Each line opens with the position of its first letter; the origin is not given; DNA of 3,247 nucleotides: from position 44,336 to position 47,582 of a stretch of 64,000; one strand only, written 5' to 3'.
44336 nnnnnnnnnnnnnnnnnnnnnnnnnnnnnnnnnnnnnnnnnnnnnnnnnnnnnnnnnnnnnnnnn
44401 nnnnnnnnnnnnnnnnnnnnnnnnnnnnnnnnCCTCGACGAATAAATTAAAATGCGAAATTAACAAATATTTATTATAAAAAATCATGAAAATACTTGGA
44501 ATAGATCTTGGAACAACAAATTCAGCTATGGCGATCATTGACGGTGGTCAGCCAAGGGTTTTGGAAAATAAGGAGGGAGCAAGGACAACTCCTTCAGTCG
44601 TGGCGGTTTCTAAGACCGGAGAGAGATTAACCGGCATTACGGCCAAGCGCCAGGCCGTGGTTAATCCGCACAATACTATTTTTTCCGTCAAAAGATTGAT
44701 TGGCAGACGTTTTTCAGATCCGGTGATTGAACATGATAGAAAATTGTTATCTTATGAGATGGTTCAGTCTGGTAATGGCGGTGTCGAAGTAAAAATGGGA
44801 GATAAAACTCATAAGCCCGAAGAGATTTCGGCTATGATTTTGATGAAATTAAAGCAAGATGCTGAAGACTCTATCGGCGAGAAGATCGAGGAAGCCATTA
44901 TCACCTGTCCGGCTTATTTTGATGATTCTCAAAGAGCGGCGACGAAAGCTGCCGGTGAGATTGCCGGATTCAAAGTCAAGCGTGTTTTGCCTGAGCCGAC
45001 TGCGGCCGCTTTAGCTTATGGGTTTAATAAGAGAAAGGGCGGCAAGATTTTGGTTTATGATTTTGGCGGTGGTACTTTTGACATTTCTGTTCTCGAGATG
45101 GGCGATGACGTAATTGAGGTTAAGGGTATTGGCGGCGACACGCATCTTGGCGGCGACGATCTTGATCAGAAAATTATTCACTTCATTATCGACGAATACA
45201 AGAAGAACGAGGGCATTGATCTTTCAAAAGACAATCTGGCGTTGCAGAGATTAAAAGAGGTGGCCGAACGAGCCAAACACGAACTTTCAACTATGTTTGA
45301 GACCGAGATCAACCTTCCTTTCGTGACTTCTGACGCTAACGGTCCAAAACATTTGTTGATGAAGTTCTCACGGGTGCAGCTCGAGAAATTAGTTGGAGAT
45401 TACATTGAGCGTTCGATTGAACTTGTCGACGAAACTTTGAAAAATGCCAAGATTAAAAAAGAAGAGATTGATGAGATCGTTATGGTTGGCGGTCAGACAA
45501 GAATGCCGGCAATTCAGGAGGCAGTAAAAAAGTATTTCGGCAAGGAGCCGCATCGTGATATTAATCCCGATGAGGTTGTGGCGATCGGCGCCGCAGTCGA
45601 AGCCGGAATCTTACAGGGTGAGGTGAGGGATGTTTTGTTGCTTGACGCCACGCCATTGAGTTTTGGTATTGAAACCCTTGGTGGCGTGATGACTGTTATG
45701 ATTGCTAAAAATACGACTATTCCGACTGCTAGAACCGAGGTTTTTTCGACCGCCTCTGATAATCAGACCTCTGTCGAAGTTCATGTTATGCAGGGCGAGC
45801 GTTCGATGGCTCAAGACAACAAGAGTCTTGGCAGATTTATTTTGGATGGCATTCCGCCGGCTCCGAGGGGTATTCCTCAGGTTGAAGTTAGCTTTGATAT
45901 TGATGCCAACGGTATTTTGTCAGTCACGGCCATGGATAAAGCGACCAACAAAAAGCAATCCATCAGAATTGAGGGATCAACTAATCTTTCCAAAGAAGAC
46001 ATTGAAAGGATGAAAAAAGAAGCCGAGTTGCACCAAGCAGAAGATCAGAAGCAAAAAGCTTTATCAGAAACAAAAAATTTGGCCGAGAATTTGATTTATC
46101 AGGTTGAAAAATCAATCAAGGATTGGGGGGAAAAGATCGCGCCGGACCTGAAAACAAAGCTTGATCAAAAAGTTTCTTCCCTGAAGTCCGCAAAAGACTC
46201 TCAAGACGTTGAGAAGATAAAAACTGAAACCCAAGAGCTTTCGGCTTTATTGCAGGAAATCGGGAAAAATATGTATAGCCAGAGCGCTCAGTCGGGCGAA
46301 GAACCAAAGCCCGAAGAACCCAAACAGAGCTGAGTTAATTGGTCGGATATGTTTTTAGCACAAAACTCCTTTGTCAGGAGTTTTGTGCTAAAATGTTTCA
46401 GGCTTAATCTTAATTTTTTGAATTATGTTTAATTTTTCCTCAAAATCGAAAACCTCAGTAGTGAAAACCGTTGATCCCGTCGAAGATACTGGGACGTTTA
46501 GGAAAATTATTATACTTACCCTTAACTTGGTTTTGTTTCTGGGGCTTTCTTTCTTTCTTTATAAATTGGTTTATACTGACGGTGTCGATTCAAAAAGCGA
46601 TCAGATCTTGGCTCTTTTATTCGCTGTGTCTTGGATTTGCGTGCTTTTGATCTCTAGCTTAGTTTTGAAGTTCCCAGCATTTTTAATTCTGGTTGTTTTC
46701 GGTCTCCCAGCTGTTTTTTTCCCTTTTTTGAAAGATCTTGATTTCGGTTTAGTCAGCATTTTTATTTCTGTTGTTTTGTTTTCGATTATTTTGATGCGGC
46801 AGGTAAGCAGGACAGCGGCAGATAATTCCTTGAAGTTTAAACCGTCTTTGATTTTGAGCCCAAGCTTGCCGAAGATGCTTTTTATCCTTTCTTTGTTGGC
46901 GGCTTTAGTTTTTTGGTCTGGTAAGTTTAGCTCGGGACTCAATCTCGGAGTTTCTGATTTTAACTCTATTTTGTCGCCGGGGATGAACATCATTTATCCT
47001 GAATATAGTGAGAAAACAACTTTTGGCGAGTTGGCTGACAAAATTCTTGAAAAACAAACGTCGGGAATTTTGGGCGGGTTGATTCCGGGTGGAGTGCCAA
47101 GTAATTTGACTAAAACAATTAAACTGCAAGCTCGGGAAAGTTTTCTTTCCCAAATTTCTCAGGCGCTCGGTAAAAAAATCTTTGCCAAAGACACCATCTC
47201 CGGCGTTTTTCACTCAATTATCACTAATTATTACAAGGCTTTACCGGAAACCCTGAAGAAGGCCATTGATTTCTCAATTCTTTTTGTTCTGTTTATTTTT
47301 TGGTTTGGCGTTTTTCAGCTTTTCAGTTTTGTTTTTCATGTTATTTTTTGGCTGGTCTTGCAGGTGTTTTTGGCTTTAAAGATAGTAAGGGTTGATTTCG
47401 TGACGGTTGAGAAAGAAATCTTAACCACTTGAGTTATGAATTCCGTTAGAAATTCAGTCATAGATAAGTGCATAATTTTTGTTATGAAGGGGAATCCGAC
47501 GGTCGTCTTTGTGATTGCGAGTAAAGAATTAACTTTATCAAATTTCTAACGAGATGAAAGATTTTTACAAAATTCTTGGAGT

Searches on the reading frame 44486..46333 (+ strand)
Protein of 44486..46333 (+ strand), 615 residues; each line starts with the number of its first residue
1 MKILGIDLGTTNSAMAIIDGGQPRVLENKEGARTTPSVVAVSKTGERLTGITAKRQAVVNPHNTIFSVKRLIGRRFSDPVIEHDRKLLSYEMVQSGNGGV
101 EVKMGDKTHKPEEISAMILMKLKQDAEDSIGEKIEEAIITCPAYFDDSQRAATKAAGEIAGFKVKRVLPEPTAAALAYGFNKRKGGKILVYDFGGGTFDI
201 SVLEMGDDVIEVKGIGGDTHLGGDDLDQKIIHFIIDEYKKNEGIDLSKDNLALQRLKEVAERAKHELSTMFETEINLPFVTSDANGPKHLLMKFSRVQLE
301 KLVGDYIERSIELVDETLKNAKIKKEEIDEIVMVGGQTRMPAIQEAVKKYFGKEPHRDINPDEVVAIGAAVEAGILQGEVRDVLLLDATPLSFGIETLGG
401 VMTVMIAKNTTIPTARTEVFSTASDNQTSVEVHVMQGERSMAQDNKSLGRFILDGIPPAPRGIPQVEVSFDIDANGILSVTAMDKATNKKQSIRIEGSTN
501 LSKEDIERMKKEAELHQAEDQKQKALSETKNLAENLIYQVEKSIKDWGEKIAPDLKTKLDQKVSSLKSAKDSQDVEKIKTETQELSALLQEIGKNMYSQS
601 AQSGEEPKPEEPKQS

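Call 12: search_protein_families(library=pfam, proteins=[window:44486-46333:+], max_evalue=0.01)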
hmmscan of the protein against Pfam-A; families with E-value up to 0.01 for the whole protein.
window:44486-46333:+ (615 aa): 2 families
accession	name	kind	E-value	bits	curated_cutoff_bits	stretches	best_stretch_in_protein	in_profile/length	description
PF00012.26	HSP70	-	3.5e-238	792.1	20.6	1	3-597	1-598/599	Hsp70 protein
PF06723.19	MreB_Mbl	-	7.8e-15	55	27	1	119-370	78-316/327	MreB/Mbl protein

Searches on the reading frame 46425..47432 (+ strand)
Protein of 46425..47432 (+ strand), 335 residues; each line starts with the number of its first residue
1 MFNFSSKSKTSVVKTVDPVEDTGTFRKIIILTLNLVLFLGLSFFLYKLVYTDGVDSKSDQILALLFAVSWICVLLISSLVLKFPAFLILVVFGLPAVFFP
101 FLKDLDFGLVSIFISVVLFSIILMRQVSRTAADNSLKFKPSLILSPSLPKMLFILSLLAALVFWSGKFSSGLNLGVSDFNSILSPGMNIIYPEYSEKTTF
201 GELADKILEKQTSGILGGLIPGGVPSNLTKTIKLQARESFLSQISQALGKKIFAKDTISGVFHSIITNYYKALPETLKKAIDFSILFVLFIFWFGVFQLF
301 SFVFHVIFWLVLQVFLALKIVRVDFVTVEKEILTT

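Call 12: search_protein_families(library=pfam, proteins=[window:46425-47432:+], max_evalue=0.01)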
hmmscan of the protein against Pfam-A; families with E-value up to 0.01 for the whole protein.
window:46425-47432:+ (335 aa): 0 families

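Call 13: search_protein_families(library=ncbifam, proteins=[window:46425-47432:+], max_evalue=0.1)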
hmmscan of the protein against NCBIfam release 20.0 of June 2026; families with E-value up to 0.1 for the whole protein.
window:46425-47432:+ (335 aa): 1 family
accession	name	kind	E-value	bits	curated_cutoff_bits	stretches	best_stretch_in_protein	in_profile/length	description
TIGR03187.1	DGQHR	domain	0.085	12.6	58.85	0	190-279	156-246/276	DGQHR domain-containing protein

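Call 16: find_homologous_proteins(query=window:46425-47432:+)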
Query window:46425-47432:+ (335 aa): 2 proteins with E <= 0.001 among 8000 candidates.
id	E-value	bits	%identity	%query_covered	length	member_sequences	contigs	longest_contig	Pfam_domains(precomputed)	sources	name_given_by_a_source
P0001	8.1e-140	484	100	70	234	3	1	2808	-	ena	-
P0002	1.0e-69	254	41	97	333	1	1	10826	-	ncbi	-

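Call 17: find_encoding_contigs(protein=P0002, flank=10000)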
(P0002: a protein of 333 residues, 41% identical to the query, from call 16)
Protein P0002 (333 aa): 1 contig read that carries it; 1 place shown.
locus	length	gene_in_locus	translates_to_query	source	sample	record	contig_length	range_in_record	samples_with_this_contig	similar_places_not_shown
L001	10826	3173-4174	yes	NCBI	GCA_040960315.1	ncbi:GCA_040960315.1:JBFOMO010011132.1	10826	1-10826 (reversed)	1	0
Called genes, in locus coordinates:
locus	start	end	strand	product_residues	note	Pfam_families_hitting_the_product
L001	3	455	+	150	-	?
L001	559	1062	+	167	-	PF01025:GrpE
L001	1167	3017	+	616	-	PF00012:HSP70, PF06723:MreB_Mbl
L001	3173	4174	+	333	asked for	-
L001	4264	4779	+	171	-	PF00226:DnaJ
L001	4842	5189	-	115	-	-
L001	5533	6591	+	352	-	PF02646:RmuC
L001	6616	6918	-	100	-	-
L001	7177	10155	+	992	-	PF00005:ABC_tran (faint), PF02463:SMC_N (faint), PF13191:AAA_16 (faint), PF13304:AAA_21 (faint), PF13555:AAA_29 (faint), PF20703:nSTAND1 (faint), PF17760:UvrA_inter, PF17755:UvrA_DNA-bind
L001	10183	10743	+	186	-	-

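Call 18: find_encoding_contigs(protein=P0001, flank=10000)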
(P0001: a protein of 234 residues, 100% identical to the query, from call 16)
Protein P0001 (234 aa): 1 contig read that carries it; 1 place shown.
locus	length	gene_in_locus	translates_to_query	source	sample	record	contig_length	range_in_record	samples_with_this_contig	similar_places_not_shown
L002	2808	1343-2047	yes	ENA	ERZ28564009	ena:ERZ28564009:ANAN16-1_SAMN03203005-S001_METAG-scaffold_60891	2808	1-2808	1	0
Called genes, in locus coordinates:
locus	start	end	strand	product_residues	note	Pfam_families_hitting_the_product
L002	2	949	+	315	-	?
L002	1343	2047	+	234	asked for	-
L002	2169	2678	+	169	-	PF00226:DnaJ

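Call 46: predict_structure(alignment_id=A1)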
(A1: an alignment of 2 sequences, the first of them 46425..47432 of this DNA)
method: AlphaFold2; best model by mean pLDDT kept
length: 335 residues; sequences in the alignment: 2
mean_pLDDT: 46.3   pTM: 0.25
mean pLDDT of the five models: 46.3, 44.1, 43.5, 43.1, 42.8
residues with pLDDT >= 90: 0; 70-90: 5; 50-70: 109; < 50: 221
segments of 3 or more residues with pLDDT < 50: 1-27, 51-54, 103-115, 117-204, 214-225, 227-231, 235-268, 321-335
pLDDT, mean of each block of 10 residues (from residue 1): 32 35 48 56 53 48 53 53 54 55 45 47 42 37 39 45 38 33 39 43 49 45 47 47 38 37 47 52 53 50 62 68 40 37
secondary structure, 60 per line:
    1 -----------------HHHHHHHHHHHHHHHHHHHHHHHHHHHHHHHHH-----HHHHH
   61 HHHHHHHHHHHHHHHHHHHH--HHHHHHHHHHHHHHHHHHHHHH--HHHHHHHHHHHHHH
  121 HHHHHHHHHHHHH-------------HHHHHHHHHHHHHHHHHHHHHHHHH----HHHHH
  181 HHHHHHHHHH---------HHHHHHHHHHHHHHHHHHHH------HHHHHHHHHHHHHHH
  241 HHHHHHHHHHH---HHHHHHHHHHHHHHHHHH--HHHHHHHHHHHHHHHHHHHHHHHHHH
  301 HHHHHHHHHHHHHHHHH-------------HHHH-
elements in order: H18-50 H56-80 H83-104 H107-133 H147-171 H176-190 H200-219 H226-251 H255-272 H275-317 H331-334

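Call 49: search_protein_representatives(alignment_id=A1)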
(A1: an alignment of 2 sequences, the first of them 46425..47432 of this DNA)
Query: 2 sequences, 335 profile positions. Proteins with E-value up to 0.001 (for the whole library): 83; up to 1e-10: 18; up to 1e-30: 4. The best 83 are listed.
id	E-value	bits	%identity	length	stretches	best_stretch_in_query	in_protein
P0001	1.0e-128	445.9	-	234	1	103-335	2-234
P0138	3.8e-119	414.5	-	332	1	1-335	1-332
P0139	9.6e-86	304.7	-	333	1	2-335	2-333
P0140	9.0e-55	202.9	-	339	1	5-335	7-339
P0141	2.6e-27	112.6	-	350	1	8-333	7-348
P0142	1.1e-25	107.2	-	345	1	1-333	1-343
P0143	1.5e-22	96.9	-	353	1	6-334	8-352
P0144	5.0e-21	91.9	-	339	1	19-334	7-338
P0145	2.6e-20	89.6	-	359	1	6-334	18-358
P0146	4.4e-17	79.0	-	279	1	75-334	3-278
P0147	2.9e-16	76.2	-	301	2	234-334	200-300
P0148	4.2e-16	75.7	-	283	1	76-334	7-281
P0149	2.5e-14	69.9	-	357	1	17-333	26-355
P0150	2.6e-13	66.6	-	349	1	26-334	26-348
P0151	5.4e-13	65.5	-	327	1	22-334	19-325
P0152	6.1e-12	62.1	-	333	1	11-334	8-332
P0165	9.3e-07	45.0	-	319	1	27-333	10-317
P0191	2.5e-05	40.3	-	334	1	25-335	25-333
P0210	3.3e-04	36.7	-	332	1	23-325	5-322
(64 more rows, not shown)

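Call 52: search_protein_families(library=pfam, alignment_id=A3, max_evalue=0.1)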
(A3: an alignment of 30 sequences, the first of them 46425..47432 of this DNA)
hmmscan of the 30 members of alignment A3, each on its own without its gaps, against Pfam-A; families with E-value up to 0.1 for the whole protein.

A. member 1, window:46425-47432:+ (335 aa): 0 families

B. families by the number of members that match (of 30 scanned): 4 families
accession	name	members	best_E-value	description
PF11166.13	DUF2951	1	0.0028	Protein of unknown function (DUF2951)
PF15029.11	TMEM174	1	0.012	Transmembrane protein 174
PF13296.11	T6SS_Vgr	1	0.069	Putative type VI secretion system Rhs element Vgr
PF01481.21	Arteri_nucleo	1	0.078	Arterivirus nucleocapsid protein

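Call 53: search_solved_structures(query=A3, max_evalue=1)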
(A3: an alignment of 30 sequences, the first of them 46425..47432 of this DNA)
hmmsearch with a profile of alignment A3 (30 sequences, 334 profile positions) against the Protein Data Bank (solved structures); distinct sequences matched with E-value up to 1: 4.
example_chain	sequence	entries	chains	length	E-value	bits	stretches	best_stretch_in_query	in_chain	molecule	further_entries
8ouw_5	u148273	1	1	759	0.015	17.7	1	163-244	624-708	DNA replication licensing factor mcm-5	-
9h5r_A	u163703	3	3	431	0.24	13.7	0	165-216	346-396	Alpha-MPP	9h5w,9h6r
7w6k_A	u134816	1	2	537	0.39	13.1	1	28-161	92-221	GmALMT12/QUAC1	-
8q6o_D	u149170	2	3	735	0.72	12.2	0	166-261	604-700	DNA replication licensing factor mcm5-A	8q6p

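Call 74: find_encoding_contigs(protein=P0141, flank=6000, max_places=2)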
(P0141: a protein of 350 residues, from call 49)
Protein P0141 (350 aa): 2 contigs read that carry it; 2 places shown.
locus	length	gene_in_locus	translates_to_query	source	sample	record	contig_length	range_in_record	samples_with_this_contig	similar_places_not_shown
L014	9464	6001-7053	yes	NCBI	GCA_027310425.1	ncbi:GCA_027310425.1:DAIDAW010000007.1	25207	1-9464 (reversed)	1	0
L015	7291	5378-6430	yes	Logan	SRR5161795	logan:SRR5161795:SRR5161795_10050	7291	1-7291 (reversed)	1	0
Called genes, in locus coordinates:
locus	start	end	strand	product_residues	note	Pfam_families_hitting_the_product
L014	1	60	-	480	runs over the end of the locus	PF00772:DnaB, PF13481:AAA_25, PF03796:DnaB_C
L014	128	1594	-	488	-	PF01406:tRNA-synt_1e, PF01921:tRNA-synt_1f (faint), PF09334:tRNA-synt_1g (weak), PF23493:CysS_C (weak)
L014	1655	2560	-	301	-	PF01544:CorA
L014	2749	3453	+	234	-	-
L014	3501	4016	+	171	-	PF01025:GrpE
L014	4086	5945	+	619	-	PF00012:HSP70, PF06723:MreB_Mbl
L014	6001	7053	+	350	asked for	-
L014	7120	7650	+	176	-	PF00226:DnaJ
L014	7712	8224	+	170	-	-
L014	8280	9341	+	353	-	PF02646:RmuC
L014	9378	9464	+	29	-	?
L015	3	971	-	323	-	?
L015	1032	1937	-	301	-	PF01544:CorA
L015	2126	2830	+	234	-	-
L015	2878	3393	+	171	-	PF01025:GrpE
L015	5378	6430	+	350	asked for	-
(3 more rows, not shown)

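Call 75: find_encoding_contigs(protein=P0152, flank=6000, max_places=1)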
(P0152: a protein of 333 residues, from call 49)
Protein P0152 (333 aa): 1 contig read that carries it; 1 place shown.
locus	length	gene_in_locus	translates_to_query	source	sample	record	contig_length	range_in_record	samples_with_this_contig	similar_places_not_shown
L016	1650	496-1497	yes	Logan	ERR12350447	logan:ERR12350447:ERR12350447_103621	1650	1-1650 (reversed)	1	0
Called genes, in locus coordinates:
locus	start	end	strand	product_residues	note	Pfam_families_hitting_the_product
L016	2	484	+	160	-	?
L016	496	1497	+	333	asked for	-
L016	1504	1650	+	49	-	?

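Call 76: find_encoding_contigs(protein=P0165, flank=6000, max_places=1)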
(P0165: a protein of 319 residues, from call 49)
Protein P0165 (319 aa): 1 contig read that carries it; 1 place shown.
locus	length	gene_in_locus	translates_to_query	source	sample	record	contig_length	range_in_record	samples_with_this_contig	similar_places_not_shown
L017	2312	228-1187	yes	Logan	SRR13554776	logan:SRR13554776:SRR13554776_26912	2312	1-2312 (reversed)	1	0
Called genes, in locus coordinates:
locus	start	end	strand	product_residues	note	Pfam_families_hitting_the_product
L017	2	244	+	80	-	?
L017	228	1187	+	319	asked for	-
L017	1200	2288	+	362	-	PF00226:DnaJ, PF01556:DnaJ_C, PF00684:DnaJ_CXXCXGXG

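Call 77: find_encoding_contigs(protein=P0191, flank=6000, max_places=1)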
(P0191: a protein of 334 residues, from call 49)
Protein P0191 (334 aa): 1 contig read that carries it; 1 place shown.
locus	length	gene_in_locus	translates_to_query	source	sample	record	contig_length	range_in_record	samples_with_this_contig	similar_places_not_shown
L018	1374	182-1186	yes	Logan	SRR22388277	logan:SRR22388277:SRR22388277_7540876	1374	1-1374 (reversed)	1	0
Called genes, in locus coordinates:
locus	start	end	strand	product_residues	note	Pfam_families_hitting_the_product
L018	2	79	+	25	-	?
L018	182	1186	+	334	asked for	-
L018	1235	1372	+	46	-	?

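Call 78: find_encoding_contigs(protein=P0210, flank=6000, max_places=1)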
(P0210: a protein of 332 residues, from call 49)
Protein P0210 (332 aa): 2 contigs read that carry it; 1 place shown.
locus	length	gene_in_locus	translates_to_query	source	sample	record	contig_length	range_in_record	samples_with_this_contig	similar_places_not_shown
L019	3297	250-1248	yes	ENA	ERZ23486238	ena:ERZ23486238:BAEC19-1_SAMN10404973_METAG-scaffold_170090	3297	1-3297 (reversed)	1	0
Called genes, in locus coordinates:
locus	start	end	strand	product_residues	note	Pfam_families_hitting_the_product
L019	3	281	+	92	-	?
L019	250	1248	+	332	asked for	-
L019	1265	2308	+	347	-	-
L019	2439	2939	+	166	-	PF00466:Ribosomal_L10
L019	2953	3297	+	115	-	?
